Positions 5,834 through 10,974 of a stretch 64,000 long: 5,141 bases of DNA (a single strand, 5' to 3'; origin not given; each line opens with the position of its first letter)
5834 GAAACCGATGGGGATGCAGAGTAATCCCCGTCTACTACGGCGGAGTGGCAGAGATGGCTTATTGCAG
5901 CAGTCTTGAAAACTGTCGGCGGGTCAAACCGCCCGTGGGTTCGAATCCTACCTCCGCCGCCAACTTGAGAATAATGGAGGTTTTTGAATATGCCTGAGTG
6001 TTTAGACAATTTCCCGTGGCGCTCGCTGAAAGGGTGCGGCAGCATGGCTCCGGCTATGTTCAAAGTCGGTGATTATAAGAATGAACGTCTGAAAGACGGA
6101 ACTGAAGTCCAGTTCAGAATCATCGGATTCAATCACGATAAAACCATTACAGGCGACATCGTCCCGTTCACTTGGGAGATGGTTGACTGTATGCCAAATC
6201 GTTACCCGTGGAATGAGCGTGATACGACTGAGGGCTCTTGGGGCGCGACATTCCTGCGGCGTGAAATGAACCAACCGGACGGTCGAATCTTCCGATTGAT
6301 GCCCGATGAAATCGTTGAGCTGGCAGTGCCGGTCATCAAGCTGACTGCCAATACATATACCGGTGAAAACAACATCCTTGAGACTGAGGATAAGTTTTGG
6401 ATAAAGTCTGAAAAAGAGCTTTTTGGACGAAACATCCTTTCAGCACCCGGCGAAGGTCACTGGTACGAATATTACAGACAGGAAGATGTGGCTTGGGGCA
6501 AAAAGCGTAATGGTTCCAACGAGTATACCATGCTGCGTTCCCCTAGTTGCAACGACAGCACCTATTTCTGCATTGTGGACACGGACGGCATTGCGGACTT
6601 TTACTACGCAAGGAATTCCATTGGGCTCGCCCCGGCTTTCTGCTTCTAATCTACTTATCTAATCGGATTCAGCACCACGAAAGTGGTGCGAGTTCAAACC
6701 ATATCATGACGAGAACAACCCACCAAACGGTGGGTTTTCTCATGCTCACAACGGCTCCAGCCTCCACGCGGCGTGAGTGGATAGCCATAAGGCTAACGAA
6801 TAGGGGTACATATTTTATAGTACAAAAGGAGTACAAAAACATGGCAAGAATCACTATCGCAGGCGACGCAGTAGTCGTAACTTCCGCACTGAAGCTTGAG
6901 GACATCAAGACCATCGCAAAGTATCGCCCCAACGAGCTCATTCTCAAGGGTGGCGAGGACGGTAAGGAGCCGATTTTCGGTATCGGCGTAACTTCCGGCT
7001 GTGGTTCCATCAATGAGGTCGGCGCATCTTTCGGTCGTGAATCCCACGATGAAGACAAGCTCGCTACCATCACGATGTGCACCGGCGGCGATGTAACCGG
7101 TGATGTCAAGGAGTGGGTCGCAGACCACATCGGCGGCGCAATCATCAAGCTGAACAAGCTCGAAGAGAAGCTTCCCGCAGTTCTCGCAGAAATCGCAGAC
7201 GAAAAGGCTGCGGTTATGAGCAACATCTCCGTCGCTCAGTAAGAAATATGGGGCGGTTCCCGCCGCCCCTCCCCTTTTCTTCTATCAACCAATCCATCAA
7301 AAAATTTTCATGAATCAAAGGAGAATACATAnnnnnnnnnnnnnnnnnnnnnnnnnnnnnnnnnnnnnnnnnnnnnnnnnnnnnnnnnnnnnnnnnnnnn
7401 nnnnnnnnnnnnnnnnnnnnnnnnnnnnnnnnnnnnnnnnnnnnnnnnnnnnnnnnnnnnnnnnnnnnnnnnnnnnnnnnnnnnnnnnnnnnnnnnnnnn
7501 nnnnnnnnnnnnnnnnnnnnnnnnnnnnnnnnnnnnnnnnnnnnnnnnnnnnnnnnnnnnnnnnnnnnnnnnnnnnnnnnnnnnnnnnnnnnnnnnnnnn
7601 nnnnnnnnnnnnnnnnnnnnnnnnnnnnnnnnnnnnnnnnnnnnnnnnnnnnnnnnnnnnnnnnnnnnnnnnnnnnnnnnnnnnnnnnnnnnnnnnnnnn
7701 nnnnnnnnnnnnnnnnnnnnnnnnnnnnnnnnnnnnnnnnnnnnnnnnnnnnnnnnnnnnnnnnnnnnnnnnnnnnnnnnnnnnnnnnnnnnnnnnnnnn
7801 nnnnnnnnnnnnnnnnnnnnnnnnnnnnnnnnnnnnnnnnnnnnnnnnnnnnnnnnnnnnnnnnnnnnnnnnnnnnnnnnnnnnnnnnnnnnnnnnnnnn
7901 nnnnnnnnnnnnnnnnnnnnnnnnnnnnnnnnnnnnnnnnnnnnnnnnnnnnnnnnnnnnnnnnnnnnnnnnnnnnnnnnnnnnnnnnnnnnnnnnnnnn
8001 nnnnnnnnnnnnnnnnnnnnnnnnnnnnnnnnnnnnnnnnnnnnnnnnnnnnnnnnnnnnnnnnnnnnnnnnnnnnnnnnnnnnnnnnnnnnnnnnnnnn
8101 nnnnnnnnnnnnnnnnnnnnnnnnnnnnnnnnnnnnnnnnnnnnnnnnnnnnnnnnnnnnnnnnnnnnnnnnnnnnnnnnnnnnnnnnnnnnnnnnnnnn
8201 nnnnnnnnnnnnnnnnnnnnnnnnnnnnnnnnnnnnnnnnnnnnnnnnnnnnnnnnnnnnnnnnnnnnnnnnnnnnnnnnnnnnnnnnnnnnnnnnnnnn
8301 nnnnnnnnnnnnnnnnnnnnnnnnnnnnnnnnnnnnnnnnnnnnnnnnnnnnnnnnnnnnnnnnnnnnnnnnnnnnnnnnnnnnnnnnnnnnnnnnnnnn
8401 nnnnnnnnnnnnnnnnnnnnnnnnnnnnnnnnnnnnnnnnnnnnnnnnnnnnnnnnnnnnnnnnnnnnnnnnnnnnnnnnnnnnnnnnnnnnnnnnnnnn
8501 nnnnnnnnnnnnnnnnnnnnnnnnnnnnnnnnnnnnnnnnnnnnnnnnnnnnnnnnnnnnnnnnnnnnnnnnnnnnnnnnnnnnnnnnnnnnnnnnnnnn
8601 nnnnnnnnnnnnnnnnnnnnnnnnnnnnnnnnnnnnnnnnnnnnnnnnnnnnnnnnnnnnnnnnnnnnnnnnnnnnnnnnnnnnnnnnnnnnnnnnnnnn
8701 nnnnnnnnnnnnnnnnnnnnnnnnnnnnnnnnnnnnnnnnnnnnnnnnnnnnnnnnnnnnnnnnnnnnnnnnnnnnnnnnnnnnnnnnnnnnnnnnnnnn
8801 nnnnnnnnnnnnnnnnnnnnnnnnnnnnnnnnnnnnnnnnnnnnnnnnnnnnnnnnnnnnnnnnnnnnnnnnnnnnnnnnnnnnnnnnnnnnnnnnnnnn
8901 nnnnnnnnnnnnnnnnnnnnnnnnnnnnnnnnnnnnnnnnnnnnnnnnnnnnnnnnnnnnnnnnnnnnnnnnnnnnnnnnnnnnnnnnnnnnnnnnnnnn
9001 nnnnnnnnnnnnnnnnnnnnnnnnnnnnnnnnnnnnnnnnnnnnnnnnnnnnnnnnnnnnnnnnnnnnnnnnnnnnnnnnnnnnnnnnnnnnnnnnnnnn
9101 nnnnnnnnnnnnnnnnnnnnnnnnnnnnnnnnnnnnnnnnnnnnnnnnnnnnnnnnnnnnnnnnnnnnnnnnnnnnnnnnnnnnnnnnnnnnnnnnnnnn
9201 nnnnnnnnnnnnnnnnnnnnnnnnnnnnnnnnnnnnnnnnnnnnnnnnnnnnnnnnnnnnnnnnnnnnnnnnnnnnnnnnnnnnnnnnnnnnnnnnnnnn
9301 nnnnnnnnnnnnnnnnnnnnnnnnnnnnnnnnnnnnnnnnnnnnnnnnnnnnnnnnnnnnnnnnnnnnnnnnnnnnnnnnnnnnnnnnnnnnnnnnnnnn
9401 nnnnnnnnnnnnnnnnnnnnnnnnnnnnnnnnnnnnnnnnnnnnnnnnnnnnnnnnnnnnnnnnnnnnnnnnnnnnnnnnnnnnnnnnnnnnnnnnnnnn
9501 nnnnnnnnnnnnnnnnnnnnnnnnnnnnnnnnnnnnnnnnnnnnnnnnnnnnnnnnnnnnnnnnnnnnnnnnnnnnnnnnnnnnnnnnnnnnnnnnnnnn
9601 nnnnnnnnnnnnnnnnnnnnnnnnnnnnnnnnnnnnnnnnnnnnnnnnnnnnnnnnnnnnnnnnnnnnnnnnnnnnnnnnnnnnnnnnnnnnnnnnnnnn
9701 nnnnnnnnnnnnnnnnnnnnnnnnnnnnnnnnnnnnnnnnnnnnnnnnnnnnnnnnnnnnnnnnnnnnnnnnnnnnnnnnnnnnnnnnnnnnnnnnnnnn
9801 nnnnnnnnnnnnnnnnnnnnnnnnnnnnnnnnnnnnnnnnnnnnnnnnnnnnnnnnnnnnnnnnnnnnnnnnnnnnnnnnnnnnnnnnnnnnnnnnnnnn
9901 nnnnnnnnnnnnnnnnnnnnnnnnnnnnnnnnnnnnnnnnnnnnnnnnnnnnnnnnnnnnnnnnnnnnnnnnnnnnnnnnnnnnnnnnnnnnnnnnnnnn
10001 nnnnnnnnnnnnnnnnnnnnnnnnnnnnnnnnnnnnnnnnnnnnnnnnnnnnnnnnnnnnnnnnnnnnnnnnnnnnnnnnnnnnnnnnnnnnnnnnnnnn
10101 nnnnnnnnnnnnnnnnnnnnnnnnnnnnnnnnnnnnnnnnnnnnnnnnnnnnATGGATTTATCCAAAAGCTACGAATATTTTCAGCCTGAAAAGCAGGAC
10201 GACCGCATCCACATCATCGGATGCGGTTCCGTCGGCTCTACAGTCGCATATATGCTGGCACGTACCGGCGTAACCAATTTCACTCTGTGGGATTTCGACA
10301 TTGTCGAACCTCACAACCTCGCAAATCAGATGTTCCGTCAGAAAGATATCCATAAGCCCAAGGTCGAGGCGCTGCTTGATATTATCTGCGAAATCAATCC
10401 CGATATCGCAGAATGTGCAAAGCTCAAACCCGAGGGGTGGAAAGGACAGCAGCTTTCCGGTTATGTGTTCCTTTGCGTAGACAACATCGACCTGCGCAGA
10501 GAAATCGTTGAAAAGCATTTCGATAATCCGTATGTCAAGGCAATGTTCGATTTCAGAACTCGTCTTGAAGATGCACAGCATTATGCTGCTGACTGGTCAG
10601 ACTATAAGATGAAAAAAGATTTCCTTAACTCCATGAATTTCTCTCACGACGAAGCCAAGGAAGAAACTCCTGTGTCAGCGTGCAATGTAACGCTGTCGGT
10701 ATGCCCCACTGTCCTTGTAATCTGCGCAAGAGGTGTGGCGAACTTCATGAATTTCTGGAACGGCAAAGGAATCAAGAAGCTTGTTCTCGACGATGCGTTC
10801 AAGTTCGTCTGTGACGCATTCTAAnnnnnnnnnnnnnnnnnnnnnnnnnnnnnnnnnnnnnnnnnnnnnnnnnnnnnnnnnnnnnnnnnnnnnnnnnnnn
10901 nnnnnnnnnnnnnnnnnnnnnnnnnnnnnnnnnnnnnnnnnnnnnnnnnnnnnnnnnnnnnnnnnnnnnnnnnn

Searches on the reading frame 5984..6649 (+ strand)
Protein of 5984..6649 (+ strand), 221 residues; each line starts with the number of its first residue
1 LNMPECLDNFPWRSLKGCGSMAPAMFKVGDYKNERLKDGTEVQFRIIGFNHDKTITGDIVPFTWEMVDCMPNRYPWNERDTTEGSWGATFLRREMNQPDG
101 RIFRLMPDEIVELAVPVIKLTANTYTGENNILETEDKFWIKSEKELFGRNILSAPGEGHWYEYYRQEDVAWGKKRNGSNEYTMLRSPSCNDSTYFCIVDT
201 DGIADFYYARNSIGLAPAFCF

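Call 42: search_protein_families(library=pfam, proteins=[window:5984-6649:+], max_evalue=0.001)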
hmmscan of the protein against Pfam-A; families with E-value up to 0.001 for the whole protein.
window:5984-6649:+ (221 aa): 1 family
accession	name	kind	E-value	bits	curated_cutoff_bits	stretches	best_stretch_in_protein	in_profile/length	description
PF19789.6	DUF6273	-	6e-07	29.9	23.5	1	73-220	21-169/172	Domain of unknown function (DUF6273)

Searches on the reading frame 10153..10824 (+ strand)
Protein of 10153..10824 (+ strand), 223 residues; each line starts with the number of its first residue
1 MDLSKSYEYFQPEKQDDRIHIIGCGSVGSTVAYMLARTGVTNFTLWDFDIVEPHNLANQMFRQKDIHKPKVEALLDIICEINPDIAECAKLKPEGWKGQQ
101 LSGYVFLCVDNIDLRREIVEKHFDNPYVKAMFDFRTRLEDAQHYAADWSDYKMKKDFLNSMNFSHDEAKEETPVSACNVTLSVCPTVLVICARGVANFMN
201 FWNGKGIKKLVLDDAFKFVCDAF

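Call 42: search_protein_families(library=pfam, proteins=[window:10153-10824:+], max_evalue=0.001)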
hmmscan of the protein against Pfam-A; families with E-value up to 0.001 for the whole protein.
window:10153-10824:+ (223 aa): 3 families
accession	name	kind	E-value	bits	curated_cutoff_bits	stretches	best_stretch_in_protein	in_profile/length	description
PF00899.27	ThiF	-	2.2e-22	79.8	28.1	1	17-120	21-129/238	ThiF family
PF03435.24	Sacchrp_dh_NADP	-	8.6e-05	23.3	25.1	1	19-73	1-60/129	Saccharopine dehydrogenase NADP binding domain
PF02558.23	ApbA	-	8.9e-05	22.6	22.2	1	19-47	1-28/150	Ketopantoate reductase PanE/ApbA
